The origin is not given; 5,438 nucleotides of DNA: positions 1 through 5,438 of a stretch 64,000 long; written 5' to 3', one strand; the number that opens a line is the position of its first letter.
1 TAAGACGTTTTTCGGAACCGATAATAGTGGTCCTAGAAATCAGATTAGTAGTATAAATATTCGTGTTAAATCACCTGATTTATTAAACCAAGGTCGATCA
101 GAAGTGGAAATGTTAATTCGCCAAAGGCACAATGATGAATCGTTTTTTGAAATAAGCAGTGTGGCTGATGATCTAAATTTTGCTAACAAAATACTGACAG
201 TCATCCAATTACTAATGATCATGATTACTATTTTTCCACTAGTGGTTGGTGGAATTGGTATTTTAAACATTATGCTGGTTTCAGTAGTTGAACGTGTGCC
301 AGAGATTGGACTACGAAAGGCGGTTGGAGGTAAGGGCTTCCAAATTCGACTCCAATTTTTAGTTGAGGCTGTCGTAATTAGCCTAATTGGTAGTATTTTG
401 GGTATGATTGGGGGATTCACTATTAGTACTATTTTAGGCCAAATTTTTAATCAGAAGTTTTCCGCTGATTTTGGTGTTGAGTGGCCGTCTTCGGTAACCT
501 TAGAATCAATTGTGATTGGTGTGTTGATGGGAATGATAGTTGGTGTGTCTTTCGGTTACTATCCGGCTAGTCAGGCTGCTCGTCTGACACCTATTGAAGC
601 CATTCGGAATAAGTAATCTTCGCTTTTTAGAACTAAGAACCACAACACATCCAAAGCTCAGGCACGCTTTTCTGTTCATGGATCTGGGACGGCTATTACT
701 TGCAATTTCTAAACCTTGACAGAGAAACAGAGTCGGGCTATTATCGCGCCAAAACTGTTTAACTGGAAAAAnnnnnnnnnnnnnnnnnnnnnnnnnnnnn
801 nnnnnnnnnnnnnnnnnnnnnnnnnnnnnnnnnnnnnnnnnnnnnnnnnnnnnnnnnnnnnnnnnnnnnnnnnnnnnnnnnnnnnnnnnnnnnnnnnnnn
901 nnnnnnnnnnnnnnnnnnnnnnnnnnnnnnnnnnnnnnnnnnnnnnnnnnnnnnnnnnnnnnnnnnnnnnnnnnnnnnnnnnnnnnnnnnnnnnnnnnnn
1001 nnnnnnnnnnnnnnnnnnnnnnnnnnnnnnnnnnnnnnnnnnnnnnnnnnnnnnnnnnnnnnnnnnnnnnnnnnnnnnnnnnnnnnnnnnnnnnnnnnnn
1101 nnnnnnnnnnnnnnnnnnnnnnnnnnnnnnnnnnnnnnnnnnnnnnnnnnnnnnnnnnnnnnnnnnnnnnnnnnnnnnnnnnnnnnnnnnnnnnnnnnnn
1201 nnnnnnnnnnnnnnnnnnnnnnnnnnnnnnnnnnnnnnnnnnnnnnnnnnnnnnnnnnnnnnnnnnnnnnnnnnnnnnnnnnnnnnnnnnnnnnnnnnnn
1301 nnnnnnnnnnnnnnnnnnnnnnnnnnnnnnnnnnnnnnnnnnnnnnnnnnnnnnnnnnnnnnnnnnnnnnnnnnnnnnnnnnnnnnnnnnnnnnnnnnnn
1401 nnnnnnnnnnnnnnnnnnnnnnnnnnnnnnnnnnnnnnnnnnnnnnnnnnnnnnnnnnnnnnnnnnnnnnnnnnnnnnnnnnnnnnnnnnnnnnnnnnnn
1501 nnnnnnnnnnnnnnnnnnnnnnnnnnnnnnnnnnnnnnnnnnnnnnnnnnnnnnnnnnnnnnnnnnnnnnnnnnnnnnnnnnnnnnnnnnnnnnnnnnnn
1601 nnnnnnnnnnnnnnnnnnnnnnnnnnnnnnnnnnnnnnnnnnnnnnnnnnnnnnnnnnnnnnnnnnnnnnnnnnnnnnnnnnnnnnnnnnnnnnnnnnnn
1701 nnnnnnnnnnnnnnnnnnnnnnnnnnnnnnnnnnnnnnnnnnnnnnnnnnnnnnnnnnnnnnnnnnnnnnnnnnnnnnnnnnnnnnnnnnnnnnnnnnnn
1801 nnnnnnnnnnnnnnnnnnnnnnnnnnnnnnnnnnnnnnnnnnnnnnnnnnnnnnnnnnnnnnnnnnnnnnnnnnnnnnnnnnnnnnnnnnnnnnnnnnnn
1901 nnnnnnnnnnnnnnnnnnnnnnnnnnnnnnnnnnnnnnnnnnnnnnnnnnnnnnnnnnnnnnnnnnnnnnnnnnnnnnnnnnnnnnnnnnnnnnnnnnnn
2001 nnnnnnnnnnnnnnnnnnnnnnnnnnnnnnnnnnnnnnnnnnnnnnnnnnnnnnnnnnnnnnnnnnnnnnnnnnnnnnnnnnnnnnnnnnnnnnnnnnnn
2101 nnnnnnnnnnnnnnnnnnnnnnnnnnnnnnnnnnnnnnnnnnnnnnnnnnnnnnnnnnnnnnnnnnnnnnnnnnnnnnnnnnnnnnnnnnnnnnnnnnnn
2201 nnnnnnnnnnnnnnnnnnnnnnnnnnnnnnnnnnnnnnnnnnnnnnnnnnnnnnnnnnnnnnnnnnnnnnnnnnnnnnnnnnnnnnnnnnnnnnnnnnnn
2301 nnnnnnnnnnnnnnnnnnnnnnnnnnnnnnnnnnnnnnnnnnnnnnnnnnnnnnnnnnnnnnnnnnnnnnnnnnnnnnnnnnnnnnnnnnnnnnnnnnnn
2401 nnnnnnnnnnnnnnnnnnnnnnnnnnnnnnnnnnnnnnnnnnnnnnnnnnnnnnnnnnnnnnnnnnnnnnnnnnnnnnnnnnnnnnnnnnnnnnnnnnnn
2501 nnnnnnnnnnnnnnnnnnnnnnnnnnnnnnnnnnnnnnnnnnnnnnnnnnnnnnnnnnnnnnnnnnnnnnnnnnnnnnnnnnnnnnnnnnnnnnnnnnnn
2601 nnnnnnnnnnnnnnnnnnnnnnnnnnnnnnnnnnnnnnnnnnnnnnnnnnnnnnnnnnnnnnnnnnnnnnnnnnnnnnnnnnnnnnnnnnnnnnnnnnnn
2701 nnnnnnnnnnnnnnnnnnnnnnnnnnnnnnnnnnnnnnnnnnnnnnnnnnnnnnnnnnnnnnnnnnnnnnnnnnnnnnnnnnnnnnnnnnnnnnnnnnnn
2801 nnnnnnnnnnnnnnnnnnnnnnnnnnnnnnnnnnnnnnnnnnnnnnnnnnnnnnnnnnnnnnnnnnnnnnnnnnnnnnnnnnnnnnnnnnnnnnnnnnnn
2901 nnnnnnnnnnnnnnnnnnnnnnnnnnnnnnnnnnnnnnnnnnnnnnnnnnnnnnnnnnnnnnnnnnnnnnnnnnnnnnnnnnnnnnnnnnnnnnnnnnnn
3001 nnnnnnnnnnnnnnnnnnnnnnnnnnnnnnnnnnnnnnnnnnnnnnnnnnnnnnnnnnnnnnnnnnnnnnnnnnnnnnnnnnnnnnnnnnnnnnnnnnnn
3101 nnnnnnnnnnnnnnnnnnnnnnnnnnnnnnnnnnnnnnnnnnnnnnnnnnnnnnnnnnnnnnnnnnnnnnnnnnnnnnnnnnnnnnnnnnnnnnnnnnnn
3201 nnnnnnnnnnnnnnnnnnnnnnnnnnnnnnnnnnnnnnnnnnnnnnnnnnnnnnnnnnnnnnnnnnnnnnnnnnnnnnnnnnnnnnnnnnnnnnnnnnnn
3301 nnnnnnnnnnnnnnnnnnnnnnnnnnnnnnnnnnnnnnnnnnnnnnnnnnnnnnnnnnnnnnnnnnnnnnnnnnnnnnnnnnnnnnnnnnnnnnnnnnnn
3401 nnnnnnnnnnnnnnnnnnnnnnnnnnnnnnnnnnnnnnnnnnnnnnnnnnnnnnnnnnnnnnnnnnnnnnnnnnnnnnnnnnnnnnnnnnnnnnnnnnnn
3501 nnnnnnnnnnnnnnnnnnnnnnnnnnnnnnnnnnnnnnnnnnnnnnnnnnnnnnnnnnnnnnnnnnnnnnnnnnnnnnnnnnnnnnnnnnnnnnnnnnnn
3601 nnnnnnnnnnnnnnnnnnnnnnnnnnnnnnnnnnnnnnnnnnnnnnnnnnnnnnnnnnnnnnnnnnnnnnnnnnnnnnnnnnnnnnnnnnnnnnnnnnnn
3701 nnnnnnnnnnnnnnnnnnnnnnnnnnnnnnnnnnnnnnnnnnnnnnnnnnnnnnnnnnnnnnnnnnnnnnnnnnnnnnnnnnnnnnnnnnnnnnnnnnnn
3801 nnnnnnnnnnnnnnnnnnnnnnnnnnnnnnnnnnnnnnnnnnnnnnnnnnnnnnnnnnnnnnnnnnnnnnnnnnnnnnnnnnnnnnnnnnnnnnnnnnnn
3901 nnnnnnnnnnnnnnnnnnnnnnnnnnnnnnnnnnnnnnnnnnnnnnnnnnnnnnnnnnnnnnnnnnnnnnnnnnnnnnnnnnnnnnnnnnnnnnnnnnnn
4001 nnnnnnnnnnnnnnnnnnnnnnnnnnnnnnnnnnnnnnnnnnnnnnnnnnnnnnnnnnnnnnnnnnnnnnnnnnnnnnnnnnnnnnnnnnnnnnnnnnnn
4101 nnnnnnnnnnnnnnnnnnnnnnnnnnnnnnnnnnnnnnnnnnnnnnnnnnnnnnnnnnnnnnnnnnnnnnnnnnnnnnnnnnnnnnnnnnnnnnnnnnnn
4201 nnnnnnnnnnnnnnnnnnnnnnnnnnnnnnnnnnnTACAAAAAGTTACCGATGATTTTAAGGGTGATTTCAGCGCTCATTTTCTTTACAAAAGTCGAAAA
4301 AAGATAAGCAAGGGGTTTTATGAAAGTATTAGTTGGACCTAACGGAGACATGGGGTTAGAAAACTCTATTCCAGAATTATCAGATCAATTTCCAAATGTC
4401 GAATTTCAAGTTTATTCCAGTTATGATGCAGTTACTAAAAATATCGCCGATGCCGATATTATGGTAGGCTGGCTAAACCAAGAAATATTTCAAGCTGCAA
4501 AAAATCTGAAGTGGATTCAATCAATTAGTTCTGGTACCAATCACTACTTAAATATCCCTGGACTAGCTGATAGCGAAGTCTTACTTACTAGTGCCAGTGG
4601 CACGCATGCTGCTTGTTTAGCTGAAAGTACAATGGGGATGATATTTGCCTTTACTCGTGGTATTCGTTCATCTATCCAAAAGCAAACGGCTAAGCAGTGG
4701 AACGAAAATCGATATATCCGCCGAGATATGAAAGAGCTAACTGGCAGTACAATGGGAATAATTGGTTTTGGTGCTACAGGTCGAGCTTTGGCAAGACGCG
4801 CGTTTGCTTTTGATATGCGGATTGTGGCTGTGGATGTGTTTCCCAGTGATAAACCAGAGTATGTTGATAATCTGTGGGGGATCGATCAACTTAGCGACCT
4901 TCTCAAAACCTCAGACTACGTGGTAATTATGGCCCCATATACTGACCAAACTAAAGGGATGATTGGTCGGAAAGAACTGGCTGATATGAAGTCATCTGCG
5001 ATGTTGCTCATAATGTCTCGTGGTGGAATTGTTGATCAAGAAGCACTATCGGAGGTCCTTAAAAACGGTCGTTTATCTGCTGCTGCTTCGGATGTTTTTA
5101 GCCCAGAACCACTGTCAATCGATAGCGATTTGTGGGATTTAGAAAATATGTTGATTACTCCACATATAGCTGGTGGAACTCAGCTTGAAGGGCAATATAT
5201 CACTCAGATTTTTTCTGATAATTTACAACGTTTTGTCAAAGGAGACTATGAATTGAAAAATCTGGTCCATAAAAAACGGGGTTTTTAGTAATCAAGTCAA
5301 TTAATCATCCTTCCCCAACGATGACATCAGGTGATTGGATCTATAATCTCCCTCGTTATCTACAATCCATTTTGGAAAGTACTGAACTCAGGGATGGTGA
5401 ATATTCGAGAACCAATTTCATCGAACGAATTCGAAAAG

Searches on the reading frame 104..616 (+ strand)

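Call 31: search_protein_families(library=pfam, proteins=[window:104-616:+], max_evalue=0.000001)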
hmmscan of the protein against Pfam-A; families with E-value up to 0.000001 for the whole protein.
window:104-616:+ (170 aa): 1 family
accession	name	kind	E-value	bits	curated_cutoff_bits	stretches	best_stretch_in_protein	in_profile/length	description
PF02687.27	FtsX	-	1.5e-15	57.7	25.5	1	40-163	2-120/120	FtsX-like permease C-terminal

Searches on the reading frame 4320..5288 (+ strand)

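Call 28: search_protein_families(library=ncbifam, proteins=[window:4320-5288:+], max_evalue=0.00001)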
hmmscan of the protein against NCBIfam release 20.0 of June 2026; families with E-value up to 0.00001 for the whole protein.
window:4320-5288:+ (322 aa): 21 families
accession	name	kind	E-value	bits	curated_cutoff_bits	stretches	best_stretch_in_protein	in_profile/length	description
NF041369.1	Dhydh_Halo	equivalog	1.2e-55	188.9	400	1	19-316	17-304/305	D-2-hydroxyacid dehydrogenase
TIGR01327.1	PGDH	equivalog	5.3e-49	167.4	454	1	20-310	16-305/525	phosphoglycerate dehydrogenase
NF005069.0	PRK06487.1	equivalog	2.2e-43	148.5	448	1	19-309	23-314/320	2-hydroxyacid dehydrogenase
NF009714.1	PRK13243.1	equivalog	8.4e-42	143.7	455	1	38-317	39-323/332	glyoxylate reductase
NF006263.0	PRK08410.1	equivalog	5.4e-41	141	389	1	23-308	21-309/311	D-2-hydroxyacid dehydrogenase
NF011938.0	PRK15409.1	equivalog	3.7e-39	134.6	492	1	44-311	45-314/324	glyoxylate/hydroxypyruvate reductase GhrB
NF008759.0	PRK11790.1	equivalog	4e-38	131.2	404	1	51-307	65-318/410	phosphoglycerate dehydrogenase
NF005027.0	PRK06436.1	equivalog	5.5e-37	127.5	261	1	41-319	31-291/303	2-hydroxyacid dehydrogenase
NF005387.0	PRK06932.1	equivalog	8.1e-35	120.3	492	1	23-307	24-311/314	2-hydroxyacid dehydrogenase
NF005750.0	PRK07574.1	equivalog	1.6e-30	106.4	329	1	34-305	80-356/386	NAD-dependent formate dehydrogenase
NF000492.1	vanH_gen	exception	1.2e-23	83.6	540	1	64-263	68-255/312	D-lactate dehydrogenase VanH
NF001309.0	PRK00257.1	equivalog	3.1e-20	72.5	434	1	136-296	110-268/379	4-phosphoerythronate dehydrogenase PdxB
NF012013.0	PRK15469.1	equivalog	1.2e-19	70.5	403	1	61-322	55-312/312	glyoxylate/hydroxypyruvate reductase GhrA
NF000004.1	vanH-D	exception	3.8e-18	65.7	550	1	63-262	73-260/323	D-lactate dehydrogenase VanH-D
NF000128.1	vanH-Sc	exception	4.6e-18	65.4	650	1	96-263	118-275/337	D-lactate dehydrogenase VanH-Sc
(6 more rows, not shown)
